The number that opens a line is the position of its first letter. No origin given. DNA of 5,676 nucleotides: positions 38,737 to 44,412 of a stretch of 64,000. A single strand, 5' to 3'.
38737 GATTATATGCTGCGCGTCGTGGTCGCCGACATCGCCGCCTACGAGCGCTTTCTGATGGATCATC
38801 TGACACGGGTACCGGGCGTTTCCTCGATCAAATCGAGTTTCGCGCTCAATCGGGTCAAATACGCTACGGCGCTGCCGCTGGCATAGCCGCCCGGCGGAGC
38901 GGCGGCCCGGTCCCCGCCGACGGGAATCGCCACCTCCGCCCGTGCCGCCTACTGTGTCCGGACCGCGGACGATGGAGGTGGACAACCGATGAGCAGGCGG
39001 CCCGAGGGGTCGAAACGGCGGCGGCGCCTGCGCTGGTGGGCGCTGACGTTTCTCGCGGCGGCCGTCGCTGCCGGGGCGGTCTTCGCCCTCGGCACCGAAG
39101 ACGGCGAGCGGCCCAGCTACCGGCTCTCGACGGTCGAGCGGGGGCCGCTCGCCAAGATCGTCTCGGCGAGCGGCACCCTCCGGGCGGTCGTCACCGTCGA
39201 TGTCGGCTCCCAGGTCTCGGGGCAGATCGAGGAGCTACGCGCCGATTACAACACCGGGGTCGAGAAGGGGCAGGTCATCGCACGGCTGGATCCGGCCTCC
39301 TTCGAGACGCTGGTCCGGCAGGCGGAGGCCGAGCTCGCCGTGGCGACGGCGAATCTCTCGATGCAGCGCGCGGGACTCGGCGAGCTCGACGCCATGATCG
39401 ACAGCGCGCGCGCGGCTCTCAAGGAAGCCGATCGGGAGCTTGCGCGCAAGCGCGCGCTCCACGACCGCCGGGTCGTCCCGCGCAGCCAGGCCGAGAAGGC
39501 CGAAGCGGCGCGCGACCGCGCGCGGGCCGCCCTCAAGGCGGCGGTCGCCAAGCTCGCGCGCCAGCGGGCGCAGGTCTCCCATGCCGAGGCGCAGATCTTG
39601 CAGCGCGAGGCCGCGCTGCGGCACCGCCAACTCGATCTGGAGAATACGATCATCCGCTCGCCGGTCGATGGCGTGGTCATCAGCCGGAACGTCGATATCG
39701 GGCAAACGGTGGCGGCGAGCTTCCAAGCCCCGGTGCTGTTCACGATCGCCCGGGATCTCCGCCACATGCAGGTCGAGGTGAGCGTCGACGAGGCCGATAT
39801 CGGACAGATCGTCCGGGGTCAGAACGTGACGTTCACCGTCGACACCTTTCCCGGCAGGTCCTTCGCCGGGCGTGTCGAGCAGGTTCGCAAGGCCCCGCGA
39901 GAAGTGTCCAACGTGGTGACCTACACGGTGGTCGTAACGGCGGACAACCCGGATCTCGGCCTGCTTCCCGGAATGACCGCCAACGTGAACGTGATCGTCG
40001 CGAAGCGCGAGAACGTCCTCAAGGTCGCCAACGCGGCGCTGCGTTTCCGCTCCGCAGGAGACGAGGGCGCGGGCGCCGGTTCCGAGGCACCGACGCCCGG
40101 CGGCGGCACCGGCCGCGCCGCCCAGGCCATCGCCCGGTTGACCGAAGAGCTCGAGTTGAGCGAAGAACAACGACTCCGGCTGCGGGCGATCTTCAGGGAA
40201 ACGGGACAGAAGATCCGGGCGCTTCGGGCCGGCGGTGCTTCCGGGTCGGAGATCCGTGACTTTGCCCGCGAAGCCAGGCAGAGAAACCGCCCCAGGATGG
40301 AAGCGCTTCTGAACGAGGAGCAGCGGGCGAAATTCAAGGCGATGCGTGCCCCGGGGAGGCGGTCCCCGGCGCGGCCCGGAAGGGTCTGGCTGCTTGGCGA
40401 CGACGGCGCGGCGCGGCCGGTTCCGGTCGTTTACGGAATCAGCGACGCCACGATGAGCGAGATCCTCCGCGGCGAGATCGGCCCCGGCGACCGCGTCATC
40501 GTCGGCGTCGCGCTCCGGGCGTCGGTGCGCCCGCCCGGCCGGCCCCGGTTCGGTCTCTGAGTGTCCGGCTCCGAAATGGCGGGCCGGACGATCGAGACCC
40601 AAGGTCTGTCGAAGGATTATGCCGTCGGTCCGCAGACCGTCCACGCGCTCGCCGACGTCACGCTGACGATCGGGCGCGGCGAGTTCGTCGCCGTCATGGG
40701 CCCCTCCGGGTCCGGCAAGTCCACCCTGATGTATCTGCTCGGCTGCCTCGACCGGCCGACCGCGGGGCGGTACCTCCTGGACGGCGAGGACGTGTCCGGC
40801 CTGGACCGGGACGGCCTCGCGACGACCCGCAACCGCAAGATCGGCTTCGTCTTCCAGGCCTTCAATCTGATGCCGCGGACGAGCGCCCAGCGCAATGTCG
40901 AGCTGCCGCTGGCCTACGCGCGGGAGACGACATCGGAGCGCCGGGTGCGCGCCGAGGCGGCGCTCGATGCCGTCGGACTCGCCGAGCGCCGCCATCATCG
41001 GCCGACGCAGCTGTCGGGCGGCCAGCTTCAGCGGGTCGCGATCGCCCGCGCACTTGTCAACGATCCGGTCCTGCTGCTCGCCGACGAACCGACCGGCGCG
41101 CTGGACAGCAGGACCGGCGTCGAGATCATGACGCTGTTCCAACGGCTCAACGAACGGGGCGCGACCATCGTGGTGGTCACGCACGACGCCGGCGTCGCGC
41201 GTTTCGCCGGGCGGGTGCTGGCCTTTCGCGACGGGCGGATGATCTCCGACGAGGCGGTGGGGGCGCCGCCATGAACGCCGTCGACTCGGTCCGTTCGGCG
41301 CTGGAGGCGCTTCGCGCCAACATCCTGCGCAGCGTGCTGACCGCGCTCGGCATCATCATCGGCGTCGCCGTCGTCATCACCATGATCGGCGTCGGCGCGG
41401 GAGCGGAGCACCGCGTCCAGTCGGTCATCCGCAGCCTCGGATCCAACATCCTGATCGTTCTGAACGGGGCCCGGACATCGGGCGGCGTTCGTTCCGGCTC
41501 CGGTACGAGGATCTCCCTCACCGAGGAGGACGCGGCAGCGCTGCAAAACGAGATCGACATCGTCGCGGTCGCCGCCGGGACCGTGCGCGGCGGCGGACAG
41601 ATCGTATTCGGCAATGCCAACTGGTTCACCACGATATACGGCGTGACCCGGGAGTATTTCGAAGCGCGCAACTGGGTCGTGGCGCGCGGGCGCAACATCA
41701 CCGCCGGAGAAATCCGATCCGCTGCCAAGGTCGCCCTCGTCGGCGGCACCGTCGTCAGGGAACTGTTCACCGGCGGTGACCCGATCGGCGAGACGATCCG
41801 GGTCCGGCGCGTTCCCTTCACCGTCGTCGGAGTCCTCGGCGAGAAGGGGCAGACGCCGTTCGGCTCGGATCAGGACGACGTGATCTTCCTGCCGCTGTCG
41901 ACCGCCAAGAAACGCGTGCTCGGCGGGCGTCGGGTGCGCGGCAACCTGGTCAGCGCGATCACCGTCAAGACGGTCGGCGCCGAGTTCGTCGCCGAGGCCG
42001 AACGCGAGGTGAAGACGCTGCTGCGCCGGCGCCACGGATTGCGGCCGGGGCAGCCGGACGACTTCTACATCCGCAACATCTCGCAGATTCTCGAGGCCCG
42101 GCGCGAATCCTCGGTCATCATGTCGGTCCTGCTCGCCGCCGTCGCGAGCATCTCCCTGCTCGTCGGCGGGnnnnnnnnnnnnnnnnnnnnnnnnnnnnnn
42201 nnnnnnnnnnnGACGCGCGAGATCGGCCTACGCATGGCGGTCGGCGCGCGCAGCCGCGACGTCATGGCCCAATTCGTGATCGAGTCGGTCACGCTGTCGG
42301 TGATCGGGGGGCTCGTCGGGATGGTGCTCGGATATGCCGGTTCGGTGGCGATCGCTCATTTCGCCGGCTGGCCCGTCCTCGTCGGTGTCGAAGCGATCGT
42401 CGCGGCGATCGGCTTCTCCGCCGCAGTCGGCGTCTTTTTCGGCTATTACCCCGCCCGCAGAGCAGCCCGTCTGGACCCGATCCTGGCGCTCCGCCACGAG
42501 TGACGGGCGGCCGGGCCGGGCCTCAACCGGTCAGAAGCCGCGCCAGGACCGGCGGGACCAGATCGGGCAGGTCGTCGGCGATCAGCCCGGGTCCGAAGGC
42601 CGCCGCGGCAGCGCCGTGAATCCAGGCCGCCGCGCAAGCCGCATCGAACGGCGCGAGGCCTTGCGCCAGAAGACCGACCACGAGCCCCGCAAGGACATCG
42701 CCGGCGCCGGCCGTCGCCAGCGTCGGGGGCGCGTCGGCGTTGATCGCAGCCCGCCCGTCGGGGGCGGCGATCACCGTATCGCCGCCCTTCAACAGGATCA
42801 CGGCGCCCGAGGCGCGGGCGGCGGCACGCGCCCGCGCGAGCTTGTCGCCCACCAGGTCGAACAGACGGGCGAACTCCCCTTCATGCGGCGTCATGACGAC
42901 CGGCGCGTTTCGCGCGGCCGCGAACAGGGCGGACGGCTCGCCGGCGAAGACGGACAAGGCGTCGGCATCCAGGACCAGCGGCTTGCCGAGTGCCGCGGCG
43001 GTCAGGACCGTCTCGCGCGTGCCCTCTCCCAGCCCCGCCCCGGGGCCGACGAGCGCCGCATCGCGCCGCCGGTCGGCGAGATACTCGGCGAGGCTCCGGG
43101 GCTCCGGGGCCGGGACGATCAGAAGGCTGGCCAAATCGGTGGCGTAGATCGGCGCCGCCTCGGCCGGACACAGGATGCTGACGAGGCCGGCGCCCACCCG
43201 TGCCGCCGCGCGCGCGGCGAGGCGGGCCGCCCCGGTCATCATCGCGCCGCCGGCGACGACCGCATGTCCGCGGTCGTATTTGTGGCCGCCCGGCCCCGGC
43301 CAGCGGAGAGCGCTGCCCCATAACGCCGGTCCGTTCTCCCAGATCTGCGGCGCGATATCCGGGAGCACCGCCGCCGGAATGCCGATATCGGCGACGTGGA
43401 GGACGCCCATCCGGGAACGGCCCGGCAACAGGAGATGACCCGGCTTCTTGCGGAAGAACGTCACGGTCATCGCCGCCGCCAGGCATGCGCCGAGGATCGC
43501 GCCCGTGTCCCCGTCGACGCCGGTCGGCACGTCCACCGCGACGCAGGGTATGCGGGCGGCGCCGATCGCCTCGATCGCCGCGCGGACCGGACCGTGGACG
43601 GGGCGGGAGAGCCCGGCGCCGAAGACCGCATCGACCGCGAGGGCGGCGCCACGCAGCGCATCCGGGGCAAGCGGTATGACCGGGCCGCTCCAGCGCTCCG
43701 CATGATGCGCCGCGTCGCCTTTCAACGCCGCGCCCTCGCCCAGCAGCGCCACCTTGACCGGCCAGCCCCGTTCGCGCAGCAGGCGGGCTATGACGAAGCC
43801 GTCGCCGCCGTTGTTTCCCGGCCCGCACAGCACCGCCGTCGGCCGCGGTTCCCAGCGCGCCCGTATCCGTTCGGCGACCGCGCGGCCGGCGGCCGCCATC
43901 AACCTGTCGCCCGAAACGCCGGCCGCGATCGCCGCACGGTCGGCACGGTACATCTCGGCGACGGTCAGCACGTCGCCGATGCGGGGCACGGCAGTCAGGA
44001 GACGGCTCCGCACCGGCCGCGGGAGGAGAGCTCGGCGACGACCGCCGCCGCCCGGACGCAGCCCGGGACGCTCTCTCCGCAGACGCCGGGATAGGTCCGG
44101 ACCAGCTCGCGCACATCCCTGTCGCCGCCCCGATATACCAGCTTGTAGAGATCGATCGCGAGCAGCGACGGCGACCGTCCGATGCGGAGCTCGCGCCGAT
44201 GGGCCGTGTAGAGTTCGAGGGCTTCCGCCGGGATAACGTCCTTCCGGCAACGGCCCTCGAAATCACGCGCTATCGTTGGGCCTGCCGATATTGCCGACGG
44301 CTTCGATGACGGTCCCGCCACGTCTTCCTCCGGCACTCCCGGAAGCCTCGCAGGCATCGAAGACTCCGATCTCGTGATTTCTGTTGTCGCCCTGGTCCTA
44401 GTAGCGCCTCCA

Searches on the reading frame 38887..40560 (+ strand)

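Call 41: search_protein_families(library=pfam, proteins=[window:38887-40560:+], max_evalue=0.00001)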
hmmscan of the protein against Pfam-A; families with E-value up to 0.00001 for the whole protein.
window:38887-40560:+ (557 aa): 2 families
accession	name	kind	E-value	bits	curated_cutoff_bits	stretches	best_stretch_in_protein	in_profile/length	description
PF16576.10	HlyD_D23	-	4.1e-19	69.2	30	1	103-365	19-214/214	Barrel-sandwich domain of CusB or HlyD membrane-fusion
PF13437.12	HlyD_3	-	1.5e-16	61.4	22.2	1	256-362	2-106/106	HlyD family secretion protein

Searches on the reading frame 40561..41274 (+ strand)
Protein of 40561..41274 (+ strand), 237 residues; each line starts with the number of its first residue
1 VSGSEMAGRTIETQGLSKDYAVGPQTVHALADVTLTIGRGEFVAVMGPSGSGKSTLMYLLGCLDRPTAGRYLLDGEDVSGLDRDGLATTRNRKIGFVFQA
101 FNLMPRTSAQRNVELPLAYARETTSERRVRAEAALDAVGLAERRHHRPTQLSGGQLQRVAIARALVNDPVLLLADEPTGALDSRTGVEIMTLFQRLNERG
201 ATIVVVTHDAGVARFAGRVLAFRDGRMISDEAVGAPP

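Call 41: search_protein_families(library=pfam, proteins=[window:40561-41274:+], max_evalue=0.00001)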
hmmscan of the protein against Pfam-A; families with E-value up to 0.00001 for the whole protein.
window:40561-41274:+ (237 aa): 2 families
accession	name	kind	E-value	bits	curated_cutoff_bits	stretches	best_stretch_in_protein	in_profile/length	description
PF00005.33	ABC_tran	-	1.7e-33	116.6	25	1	30-178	1-136/137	ABC transporter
PF13304.12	AAA_21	-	4.3e-06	27.5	27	0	42-64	1-23/304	AAA domain, putative AbiEii toxin, Type IV TA system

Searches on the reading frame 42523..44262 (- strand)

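Call 41: search_protein_families(library=pfam, proteins=[window:42523-44262:-], max_evalue=0.00001)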
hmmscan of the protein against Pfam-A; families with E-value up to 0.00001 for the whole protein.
window:42523-44262:- (579 aa): 2 families
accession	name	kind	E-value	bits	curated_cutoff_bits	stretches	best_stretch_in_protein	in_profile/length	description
PF01256.23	Carb_kinase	-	4.5e-51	174.1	27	1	335-556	3-223/242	NAD(P)H-hydrate dehydratase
PF03853.21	YjeF_N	-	2.6e-38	132.1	24.9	1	119-275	2-169/169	YjeF-related protein N-terminus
